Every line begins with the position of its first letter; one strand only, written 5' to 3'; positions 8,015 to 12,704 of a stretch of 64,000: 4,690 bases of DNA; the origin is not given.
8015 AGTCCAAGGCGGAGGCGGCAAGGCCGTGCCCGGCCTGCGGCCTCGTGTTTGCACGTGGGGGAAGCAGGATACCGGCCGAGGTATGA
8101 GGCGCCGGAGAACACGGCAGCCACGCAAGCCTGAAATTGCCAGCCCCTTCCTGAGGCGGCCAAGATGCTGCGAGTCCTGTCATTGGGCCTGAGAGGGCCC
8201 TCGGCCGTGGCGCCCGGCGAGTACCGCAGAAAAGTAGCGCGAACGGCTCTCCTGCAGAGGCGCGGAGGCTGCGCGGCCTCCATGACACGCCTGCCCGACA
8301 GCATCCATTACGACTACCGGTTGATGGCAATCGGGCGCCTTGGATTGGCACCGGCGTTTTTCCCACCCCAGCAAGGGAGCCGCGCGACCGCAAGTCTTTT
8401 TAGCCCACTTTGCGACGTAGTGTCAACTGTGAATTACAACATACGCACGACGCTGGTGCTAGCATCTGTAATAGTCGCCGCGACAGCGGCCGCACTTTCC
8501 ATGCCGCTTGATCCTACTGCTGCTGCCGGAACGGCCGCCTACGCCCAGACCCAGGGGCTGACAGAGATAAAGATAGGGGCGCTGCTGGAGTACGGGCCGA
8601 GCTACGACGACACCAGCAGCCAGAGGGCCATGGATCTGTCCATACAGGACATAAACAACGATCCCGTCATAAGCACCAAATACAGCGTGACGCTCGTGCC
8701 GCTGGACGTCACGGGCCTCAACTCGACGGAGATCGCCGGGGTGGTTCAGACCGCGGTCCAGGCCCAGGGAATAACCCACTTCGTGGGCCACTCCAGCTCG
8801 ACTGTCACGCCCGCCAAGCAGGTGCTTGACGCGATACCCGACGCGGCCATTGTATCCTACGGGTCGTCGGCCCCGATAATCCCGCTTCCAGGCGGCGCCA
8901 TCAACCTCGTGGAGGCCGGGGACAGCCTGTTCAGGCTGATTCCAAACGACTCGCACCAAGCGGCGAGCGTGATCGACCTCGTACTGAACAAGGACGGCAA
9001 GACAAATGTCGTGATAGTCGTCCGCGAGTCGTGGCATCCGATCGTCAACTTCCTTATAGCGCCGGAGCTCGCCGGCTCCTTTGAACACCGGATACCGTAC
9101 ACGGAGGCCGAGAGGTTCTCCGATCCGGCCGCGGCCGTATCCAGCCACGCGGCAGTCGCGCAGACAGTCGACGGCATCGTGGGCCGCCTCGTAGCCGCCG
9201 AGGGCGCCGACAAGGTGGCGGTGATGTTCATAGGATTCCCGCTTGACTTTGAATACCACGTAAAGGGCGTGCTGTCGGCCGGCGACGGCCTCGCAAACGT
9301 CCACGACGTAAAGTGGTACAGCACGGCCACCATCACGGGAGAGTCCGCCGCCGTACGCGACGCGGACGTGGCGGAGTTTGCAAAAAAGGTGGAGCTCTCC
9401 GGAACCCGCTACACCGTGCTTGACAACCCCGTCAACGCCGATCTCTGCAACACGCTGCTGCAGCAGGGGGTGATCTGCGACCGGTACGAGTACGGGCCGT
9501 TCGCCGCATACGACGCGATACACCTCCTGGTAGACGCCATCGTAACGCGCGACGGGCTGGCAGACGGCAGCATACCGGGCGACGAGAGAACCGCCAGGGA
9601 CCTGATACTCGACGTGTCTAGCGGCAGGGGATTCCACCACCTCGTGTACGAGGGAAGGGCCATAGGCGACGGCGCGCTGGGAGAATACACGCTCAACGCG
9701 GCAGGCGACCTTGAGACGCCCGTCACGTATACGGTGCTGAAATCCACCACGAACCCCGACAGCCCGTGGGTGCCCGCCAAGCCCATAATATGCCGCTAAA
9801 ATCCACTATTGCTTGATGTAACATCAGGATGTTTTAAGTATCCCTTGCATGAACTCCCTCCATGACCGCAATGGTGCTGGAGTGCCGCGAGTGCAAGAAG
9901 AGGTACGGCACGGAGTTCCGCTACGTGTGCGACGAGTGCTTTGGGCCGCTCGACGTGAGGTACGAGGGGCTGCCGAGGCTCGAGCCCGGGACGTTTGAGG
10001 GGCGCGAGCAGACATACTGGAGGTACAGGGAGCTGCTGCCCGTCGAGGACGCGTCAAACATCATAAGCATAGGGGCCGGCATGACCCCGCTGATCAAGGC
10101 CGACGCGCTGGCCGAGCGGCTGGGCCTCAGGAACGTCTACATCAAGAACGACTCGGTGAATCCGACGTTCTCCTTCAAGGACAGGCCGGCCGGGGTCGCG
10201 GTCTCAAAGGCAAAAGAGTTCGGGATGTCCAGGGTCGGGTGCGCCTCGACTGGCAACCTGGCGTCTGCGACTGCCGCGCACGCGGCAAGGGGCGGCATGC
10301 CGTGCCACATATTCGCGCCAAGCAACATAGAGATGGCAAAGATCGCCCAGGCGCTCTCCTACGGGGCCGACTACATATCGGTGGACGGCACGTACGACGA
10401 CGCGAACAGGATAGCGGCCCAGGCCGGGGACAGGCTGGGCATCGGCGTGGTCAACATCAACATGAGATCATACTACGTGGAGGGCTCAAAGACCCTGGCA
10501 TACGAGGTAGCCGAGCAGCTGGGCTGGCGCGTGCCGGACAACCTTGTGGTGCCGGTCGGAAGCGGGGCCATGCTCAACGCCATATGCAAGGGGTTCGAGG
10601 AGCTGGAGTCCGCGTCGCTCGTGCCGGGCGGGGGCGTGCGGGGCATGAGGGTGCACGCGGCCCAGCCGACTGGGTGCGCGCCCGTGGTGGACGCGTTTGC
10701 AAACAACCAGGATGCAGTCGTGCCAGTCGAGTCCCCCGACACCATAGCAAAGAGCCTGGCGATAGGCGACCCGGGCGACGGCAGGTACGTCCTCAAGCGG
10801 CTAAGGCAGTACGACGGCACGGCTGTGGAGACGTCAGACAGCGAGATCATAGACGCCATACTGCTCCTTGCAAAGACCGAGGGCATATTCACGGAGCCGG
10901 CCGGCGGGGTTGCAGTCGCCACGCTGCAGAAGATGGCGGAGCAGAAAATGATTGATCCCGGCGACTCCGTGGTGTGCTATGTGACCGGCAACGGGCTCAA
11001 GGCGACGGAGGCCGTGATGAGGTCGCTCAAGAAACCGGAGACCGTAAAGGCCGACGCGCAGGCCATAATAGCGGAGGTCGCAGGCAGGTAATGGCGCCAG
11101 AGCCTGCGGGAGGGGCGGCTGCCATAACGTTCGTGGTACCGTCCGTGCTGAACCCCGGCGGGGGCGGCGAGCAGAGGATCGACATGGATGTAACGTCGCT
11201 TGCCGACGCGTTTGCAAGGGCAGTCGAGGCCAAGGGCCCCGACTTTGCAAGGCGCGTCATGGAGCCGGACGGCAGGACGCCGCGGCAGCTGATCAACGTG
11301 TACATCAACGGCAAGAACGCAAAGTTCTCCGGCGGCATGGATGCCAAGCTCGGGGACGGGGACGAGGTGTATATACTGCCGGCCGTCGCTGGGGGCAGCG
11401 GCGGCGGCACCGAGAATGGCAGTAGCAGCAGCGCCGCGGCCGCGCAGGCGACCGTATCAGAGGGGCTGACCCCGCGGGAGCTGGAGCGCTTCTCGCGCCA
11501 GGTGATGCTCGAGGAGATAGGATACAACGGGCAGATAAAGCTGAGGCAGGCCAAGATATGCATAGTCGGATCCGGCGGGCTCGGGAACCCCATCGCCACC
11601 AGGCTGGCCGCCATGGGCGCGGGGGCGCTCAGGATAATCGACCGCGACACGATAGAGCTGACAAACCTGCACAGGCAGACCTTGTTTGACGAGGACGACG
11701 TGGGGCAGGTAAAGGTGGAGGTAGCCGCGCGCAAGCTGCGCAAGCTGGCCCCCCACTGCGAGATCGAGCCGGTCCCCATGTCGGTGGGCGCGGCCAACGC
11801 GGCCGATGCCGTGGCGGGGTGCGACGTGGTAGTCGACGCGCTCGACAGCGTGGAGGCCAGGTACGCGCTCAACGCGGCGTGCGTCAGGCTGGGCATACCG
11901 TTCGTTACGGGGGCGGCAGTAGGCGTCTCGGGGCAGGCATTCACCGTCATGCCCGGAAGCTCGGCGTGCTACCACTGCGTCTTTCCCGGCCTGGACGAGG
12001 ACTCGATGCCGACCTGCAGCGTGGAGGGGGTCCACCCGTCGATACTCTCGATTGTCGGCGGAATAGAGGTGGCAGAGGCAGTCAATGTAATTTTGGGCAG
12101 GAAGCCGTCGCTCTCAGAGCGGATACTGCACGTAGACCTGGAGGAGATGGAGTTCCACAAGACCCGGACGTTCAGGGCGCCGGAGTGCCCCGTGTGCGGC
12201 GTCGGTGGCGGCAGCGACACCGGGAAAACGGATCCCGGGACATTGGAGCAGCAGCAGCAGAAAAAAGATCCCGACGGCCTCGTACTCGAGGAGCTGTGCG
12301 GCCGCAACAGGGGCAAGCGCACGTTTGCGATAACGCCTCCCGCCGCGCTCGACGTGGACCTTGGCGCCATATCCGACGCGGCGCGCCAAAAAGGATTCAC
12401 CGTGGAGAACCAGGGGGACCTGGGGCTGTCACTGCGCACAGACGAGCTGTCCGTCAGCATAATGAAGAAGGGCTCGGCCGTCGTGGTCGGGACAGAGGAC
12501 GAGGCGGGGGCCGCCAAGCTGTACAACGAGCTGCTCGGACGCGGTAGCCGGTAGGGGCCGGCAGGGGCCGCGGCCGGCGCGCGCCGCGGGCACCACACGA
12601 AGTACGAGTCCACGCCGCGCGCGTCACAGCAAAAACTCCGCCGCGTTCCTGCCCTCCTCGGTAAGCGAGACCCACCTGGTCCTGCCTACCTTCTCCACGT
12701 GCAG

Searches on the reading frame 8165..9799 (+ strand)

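Call 15: search_protein_families(library=ncbifam, proteins=[window:8165-9799:+], max_evalue=0.001)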
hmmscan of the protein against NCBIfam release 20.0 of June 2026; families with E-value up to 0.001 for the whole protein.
window:8165-9799:+ (544 aa): 0 families

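Call 88: search_protein_families(library=pfam, proteins=[window:8165-9799:+], max_evalue=0.001)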
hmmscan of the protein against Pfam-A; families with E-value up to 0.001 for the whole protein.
window:8165-9799:+ (544 aa): 1 family
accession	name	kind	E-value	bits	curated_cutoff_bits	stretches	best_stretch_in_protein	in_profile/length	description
PF01094.35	ANF_receptor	-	0.00014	21.4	25.4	1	153-302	3-142/353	Receptor family ligand binding region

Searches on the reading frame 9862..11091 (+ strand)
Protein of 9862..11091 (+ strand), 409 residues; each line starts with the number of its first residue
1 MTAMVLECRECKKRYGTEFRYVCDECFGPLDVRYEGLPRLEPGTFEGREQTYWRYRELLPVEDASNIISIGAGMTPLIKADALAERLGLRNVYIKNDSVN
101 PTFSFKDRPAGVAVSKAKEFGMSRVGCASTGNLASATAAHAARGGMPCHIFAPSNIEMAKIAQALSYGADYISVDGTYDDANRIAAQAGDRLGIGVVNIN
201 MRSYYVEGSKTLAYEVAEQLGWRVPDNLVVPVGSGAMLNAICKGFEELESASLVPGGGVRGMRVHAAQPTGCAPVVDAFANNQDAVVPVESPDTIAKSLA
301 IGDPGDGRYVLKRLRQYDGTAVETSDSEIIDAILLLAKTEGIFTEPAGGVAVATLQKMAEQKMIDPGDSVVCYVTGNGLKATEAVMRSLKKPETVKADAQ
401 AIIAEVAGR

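Call 88: search_protein_families(library=pfam, proteins=[window:9862-11091:+], max_evalue=0.001)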
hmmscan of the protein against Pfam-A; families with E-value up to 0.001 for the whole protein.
window:9862-11091:+ (409 aa): 1 family
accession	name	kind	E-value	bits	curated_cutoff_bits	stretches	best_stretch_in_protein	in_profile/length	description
PF00291.31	PALP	-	6.7e-76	255.9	35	1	69-376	2-295/295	Pyridoxal-phosphate dependent enzyme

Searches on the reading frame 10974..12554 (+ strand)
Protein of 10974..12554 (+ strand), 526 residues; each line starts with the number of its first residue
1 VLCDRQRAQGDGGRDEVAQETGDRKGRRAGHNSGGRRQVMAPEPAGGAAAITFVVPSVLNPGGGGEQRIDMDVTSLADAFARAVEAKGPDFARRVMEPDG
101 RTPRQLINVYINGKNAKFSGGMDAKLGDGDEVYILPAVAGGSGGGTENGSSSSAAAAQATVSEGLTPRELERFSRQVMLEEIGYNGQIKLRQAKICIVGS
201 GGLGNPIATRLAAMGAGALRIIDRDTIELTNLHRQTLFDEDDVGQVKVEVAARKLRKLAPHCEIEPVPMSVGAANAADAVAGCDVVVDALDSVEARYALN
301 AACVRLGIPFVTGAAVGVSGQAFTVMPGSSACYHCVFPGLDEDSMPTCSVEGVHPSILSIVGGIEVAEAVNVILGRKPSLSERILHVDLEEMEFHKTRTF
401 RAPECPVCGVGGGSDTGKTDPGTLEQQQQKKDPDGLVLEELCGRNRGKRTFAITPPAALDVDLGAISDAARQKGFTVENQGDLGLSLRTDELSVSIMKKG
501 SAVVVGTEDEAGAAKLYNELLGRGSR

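Call 88: search_protein_families(library=pfam, proteins=[window:10974-12554:+], max_evalue=0.001)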
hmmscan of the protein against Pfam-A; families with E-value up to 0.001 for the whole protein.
window:10974-12554:+ (526 aa): 3 families
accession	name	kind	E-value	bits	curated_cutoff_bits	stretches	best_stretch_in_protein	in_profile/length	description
PF00899.27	ThiF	-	7.1e-74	248.4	28.1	1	173-407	1-238/238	ThiF family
PF02597.26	ThiS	-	1.5e-07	32.2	22.5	1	85-141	32-76/76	ThiS family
PF03435.24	Sacchrp_dh_NADP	-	0.00032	21.5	25.1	0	195-315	1-100/129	Saccharopine dehydrogenase NADP binding domain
